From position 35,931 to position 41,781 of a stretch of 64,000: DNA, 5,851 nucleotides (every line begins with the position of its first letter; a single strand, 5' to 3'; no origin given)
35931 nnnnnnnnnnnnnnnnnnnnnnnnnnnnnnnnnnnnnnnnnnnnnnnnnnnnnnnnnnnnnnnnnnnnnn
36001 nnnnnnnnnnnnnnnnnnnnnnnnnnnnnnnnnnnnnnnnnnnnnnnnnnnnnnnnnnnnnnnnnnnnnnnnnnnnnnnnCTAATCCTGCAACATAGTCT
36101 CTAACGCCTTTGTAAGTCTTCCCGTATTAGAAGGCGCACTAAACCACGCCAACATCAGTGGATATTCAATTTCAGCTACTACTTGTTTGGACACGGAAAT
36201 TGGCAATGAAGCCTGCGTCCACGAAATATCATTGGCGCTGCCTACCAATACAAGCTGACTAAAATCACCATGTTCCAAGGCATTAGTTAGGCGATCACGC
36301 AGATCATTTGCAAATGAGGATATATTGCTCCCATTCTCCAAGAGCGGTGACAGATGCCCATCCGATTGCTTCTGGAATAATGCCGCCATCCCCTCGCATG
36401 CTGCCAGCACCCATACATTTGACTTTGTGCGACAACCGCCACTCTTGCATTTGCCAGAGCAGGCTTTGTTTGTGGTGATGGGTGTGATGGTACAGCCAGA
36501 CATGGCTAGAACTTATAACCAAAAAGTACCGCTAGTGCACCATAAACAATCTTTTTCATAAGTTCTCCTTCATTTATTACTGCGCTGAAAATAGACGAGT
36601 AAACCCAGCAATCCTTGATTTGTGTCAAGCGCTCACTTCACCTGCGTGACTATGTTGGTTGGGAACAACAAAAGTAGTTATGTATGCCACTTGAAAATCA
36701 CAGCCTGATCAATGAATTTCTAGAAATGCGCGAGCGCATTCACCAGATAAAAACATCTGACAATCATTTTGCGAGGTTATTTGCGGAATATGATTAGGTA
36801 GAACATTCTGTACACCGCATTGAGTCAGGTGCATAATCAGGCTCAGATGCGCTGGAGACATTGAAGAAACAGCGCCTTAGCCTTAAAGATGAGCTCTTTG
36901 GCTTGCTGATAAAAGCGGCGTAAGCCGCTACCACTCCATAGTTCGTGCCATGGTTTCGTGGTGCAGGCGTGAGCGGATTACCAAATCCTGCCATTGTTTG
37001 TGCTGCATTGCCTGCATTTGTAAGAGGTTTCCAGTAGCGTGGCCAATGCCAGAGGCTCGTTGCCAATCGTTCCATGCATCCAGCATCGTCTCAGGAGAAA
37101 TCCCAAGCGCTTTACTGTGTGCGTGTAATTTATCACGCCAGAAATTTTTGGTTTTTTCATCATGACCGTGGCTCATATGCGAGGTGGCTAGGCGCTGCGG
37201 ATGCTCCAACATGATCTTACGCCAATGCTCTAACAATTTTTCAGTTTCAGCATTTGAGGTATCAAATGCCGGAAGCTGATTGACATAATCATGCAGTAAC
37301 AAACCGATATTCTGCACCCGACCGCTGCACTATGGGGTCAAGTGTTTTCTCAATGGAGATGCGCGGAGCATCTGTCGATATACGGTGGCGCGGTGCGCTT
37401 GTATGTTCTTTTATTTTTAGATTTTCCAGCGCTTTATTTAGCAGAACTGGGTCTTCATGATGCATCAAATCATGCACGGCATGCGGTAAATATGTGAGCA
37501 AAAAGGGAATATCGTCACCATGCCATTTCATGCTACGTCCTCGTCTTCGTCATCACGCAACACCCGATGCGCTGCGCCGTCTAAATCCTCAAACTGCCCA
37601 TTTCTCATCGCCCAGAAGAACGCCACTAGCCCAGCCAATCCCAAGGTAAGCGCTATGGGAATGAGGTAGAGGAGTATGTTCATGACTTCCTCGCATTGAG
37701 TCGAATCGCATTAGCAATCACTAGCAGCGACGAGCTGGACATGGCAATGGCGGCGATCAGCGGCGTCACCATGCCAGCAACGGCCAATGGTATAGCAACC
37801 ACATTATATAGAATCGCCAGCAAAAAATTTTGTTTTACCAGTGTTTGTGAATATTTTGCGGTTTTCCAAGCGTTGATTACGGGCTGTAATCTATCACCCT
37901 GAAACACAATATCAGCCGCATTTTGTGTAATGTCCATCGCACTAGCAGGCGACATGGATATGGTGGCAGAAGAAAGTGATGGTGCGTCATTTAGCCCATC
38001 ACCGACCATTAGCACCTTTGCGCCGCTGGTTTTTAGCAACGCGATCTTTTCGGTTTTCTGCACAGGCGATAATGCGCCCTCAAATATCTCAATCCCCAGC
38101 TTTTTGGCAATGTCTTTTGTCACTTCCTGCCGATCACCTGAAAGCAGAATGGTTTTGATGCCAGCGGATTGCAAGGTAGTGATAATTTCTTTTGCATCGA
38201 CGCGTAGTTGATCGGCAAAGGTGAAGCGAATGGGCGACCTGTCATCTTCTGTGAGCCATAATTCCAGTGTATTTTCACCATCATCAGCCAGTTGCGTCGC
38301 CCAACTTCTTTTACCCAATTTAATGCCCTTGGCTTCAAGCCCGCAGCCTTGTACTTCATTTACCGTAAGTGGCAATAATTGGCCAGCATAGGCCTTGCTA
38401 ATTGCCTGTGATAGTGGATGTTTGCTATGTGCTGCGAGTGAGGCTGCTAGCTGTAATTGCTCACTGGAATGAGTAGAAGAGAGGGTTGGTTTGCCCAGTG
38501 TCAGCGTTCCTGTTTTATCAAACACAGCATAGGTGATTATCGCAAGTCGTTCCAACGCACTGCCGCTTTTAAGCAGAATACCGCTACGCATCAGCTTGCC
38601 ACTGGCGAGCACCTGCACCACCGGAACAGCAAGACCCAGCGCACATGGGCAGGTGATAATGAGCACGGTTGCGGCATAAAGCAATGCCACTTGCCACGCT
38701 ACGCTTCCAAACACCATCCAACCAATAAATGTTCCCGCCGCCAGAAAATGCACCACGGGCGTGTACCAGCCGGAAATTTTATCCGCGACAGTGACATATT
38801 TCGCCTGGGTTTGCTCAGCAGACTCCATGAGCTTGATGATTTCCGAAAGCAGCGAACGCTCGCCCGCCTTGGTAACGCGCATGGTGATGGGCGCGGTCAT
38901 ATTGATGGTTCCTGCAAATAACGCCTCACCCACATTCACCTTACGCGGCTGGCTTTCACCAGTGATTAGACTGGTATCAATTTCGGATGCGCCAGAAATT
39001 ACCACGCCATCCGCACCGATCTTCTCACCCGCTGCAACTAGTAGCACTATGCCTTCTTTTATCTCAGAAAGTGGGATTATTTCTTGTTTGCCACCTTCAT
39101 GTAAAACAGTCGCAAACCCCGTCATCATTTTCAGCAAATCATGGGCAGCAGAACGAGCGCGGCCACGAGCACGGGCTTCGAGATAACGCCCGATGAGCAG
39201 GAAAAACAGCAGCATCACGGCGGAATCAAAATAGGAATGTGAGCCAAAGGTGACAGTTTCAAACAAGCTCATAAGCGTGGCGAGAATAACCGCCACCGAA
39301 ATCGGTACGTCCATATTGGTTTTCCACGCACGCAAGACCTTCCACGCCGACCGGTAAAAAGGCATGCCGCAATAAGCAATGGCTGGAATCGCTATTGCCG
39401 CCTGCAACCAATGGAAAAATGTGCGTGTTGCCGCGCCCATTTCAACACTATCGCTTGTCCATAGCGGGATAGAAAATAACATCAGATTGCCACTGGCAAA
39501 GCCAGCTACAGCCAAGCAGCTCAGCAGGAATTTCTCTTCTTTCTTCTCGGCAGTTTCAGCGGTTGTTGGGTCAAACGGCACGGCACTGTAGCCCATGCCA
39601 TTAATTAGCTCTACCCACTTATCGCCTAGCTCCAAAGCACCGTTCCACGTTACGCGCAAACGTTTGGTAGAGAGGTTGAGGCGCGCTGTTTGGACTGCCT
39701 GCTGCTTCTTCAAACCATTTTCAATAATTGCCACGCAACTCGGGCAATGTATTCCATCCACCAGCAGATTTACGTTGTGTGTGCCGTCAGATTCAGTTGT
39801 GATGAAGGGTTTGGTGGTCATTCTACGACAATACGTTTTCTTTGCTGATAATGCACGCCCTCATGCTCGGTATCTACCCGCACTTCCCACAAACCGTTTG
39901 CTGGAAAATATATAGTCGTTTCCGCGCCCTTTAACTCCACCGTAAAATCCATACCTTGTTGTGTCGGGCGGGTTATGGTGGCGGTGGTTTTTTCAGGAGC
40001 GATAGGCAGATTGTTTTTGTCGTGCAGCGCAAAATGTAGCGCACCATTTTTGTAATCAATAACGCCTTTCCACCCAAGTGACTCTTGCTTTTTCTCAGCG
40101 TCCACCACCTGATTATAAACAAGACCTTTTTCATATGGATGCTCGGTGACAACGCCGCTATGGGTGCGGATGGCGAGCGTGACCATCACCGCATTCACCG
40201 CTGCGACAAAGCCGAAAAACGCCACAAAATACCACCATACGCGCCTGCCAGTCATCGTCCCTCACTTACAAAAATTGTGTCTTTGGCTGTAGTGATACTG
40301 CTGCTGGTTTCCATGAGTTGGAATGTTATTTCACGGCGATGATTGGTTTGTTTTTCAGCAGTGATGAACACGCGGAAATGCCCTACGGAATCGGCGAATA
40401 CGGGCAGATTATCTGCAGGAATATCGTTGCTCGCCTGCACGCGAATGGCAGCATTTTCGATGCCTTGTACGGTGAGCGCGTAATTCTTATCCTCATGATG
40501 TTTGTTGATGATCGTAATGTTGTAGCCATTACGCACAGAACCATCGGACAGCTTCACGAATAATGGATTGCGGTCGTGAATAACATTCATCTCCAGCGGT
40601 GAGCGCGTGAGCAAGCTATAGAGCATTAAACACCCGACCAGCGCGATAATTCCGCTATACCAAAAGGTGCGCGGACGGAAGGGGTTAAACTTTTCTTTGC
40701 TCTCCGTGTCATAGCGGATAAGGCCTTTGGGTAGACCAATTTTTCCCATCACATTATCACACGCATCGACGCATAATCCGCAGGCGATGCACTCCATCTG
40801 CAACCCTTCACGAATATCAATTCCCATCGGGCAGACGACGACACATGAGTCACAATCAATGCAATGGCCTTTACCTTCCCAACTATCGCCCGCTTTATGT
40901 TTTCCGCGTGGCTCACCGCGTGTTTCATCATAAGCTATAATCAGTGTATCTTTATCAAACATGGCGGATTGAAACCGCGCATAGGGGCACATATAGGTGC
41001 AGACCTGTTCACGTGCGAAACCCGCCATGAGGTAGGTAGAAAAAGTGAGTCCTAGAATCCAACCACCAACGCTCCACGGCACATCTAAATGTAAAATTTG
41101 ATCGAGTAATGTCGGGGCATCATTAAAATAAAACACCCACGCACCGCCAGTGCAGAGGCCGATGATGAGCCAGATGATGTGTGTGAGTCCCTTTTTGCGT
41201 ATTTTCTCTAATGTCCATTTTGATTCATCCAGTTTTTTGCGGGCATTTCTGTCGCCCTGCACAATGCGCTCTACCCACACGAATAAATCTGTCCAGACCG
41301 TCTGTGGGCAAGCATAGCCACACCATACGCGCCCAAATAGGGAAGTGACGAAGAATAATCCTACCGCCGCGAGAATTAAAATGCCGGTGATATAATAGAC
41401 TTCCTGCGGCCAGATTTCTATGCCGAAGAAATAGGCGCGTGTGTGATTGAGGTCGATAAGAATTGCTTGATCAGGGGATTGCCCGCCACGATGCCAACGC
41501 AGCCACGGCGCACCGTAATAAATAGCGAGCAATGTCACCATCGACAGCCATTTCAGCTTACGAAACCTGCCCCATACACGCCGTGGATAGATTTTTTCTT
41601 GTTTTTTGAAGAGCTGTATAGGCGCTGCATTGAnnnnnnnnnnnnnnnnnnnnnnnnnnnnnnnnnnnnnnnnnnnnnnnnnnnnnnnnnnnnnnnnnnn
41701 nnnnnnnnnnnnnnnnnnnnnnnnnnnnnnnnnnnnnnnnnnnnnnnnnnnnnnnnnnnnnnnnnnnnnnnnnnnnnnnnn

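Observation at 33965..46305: G+C-rich cbb3-oxidase island inserted directly after tRNA-Arg(CCG)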

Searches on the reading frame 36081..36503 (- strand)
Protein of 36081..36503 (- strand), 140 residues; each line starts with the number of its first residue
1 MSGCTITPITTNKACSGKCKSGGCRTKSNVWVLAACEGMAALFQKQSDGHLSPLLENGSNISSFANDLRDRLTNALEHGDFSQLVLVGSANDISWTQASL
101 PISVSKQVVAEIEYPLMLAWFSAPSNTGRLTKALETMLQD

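Call 6: search_protein_families(library=pfam, proteins=[window:36081-36503:-], max_evalue=0.01)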
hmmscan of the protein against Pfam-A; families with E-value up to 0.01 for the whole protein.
window:36081-36503:- (140 aa): 1 family
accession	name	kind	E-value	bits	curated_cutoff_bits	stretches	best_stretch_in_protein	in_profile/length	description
PF18856.6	baeRF_family12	-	0.0012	19.9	27.7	1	63-113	73-123/138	Bacterial archaeo-eukaryotic release factor family 12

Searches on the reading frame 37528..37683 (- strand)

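Call 6: search_protein_families(library=pfam, proteins=[window:37528-37683:-], max_evalue=0.01)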
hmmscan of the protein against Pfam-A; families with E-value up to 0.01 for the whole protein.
window:37528-37683:- (51 aa): 2 families
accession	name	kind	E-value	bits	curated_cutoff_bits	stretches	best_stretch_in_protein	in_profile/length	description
PF03597.20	FixS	-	1.4e-22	79.6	23.1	1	2-45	1-44/44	Cytochrome oxidase maturation protein cbb3-type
PF05545.16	FixQ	-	0.0076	16.6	29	0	10-45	16-49/49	Cbb3-type cytochrome oxidase component FixQ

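Call 66: search_protein_families(library=ncbifam, proteins=[window:37528-37683:-], max_evalue=0.00001)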
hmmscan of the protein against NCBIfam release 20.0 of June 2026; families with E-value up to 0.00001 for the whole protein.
window:37528-37683:- (51 aa): 1 family
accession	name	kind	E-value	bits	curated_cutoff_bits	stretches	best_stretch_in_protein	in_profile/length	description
TIGR00847.1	ccoS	equivalog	4.5e-25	87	28.35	1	1-48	1-48/51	cbb3-type cytochrome oxidase assembly protein CcoS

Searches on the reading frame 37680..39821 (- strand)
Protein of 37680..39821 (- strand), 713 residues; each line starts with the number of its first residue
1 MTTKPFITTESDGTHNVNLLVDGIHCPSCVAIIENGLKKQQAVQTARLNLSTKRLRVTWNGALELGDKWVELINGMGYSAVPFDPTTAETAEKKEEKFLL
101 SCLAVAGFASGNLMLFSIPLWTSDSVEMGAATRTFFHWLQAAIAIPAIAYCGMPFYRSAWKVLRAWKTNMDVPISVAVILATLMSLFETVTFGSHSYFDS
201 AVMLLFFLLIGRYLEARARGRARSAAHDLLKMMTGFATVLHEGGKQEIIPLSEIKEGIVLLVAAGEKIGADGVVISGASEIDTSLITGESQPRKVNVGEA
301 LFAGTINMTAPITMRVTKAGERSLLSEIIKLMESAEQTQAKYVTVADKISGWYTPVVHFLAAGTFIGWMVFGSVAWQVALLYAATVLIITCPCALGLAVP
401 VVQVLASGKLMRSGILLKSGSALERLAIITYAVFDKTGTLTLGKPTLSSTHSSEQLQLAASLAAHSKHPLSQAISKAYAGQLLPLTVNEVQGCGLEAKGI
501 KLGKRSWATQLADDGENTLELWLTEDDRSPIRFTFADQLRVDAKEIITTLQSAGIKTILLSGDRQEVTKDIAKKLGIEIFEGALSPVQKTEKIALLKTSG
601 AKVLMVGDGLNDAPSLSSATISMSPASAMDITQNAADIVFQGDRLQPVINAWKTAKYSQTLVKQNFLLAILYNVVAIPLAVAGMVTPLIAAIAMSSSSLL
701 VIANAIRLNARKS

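Call 6: search_protein_families(library=pfam, proteins=[window:37680-39821:-], max_evalue=0.01)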
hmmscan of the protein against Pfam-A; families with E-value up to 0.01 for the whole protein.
window:37680-39821:- (713 aa): 4 families
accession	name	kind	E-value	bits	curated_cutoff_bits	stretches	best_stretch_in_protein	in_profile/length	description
PF00122.25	E1-E2_ATPase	-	7.7e-45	153.1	28.1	1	236-412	6-180/181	E1-E2 ATPase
PF00702.32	Hydrolase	-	3.5e-25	90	26.4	1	432-619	4-190/191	haloacid dehalogenase-like hydrolase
PF00403.32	HMA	-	1.8e-07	31.9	24.8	1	20-77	3-60/62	Heavy-metal-associated domain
PF08282.18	Hydrolase_3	-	0.00038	20.7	20.9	0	595-641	198-244/255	haloacid dehalogenase-like hydrolase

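Call 66: search_protein_families(library=ncbifam, proteins=[window:37680-39821:-], max_evalue=0.00001)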
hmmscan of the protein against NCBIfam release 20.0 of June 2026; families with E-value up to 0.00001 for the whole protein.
window:37680-39821:- (713 aa): 20 families
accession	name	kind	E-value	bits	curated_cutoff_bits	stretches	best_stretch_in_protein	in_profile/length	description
TIGR01511.1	ATPase-IB1_Cu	subfamily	2.3e-155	518.5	397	1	152-708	2-541/542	copper-translocating P-type ATPase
TIGR01525.1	ATPase-IB_hvy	subfamily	2.3e-148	495.5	346.25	1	170-708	1-560/560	heavy metal translocating P-type ATPase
TIGR01512.1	ATPase-IB2_Cd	subfamily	6.9e-108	361.5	313.5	1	182-708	3-492/494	cadmium family heavy metal-translocating P-type ATPase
NF007952.0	PRK10671.1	equivalog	1.2e-96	324.7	1316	1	10-708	98-831/838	copper-exporting P-type ATPase CopA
NF008262.1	PRK11033.1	equivalog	2e-85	287.8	1005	1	13-709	39-728/731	zinc/cadmium/mercury/lead-transporting ATPase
NF033775.1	P_type_ZntA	exception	3.9e-75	253.6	1240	1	13-712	46-732/732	Zn(II)/Cd(II)/Pb(II) translocating P-type ATPase ZntA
TIGR01494.1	ATPase_P-type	subfamily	2.6e-67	227.3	62.3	1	203-692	1-476/478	HAD-IC family P-type ATPase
TIGR01647.1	ATPase-IIIA_H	equivalog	1.5e-35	122.6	615.5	2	168-479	32-340/755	plasma-membrane proton-efflux P-type ATPase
TIGR01497.1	kdpB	equivalog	5.9e-34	117.2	527.9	2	176-445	40-315/675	potassium-transporting ATPase subunit KdpB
NF010609.0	PRK14010.1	equivalog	2.3e-31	108.7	1323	2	171-444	39-313/673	K(+)-transporting ATPase subunit B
TIGR01517.1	ATPase-IIB_Ca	equivalog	5.4e-28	97.7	507.05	2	243-450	163-381/882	calcium-translocating P-type ATPase, PMCA-type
TIGR01524.1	ATPase-IIIB_Mg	equivalog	5.6e-22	77.4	610.75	2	583-641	585-643/867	magnesium-translocating P-type ATPase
TIGR01106.1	ATPase-IIC_X-K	subfamily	2.9e-17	61.8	946.1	1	229-467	135-382/997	Na,H/K antiporter P-type ATPase subunit alpha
TIGR01657.1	P-ATPase-V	hypoth_equivalog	1e-16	59.7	618.25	0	584-624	786-828/1055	ATP13A2 family polyamine export P-type ATPase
TIGR01522.1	ATPase-IIA2_Ca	equivalog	3.2e-16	58.3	798.3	1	584-668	571-655/854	calcium-transporting P-type ATPase, PMR1-type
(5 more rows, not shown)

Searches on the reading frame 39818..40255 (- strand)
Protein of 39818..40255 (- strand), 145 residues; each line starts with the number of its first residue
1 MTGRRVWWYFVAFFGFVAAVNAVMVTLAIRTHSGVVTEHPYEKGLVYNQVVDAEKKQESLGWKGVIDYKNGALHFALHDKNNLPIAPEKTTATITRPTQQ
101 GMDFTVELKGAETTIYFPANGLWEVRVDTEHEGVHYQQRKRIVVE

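Call 6: search_protein_families(library=pfam, proteins=[window:39818-40255:-], max_evalue=0.01)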
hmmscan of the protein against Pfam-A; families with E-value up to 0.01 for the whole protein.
window:39818-40255:- (145 aa): 1 family
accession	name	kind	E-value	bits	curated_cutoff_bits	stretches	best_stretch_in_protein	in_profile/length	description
PF05751.16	FixH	-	1.6e-34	119.5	23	1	2-142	4-149/150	FixH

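Call 66: search_protein_families(library=ncbifam, proteins=[window:39818-40255:-], max_evalue=0.00001)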
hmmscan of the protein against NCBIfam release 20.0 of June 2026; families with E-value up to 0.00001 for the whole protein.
window:39818-40255:- (145 aa): 0 families

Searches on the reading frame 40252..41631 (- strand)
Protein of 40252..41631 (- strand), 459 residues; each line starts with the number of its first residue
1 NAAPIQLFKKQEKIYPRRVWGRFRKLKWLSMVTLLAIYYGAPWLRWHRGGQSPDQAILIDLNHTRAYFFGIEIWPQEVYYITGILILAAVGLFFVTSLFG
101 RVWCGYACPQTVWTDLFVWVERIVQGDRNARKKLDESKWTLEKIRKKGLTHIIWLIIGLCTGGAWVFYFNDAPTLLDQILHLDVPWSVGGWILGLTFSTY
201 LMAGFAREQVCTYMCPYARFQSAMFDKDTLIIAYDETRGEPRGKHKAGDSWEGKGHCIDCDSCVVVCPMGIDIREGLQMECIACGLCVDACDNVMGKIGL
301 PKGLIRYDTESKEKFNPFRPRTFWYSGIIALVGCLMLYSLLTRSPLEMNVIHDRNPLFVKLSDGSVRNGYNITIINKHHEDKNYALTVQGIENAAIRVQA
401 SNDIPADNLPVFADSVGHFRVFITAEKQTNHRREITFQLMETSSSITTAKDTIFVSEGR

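Call 6: search_protein_families(library=pfam, proteins=[window:40252-41541:-], max_evalue=0.01)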
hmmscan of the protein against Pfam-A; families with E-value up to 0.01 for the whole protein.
window:40252-41541:- (429 aa): 10 families
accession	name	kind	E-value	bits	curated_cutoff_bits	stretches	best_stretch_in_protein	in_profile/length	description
PF13746.11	Fer4_18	-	1.1e-41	142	27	1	176-279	1-113/114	4Fe-4S dicluster domain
PF11614.14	FixG_C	-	3.6e-28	98.6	25.6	1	306-426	1-118/119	IG-like fold at C-terminal of FixG, putative oxidoreductase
PF12801.12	Fer4_5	-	4.3e-08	33.4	22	1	55-92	5-43/48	4Fe-4S binding domain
PF12838.12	Fer4_7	-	3.6e-07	31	27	2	181-241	8-52/52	4Fe-4S dicluster domain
PF13534.11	Fer4_17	-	4.3e-07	30.8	22.2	1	180-242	7-61/61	4Fe-4S dicluster domain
PF13187.11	Fer4_9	-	8.2e-07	29.4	27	2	181-240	8-50/52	4Fe-4S dicluster domain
PF13484.11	Fer4_16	-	2.2e-06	28.8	30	1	180-239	7-65/66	4Fe-4S double cluster binding domain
PF13183.11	Fer4_8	-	6.9e-06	27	27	1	180-241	10-68/68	4Fe-4S dicluster domain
PF13237.11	Fer4_10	-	7.3e-05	23.1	25.5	1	226-261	8-52/53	4Fe-4S dicluster domain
PF19813.4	DUF6296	-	0.0067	16.9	27.2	0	351-396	4-54/78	Family of unknown function (DUF6296)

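Call 66: search_protein_families(library=ncbifam, proteins=[window:40252-41631:-], max_evalue=0.00001)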
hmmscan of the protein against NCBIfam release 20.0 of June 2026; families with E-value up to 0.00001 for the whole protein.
window:40252-41631:- (459 aa): 3 families
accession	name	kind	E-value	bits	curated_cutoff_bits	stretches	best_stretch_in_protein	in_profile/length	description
TIGR02745.1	ccoG_rdxA_fixG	equivalog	1.8e-158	528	316.7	1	23-456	1-434/435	cytochrome c oxidase accessory protein CcoG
NF007013.0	PRK09477.1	equivalog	2.4e-07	30.1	234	0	22-224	23-210/286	quinol dehydrogenase ferredoxin subunit NapH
TIGR02163.1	napH_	subfamily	5e-07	29.5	213.05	0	73-293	51-248/255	NapH/MauN family ferredoxin-type protein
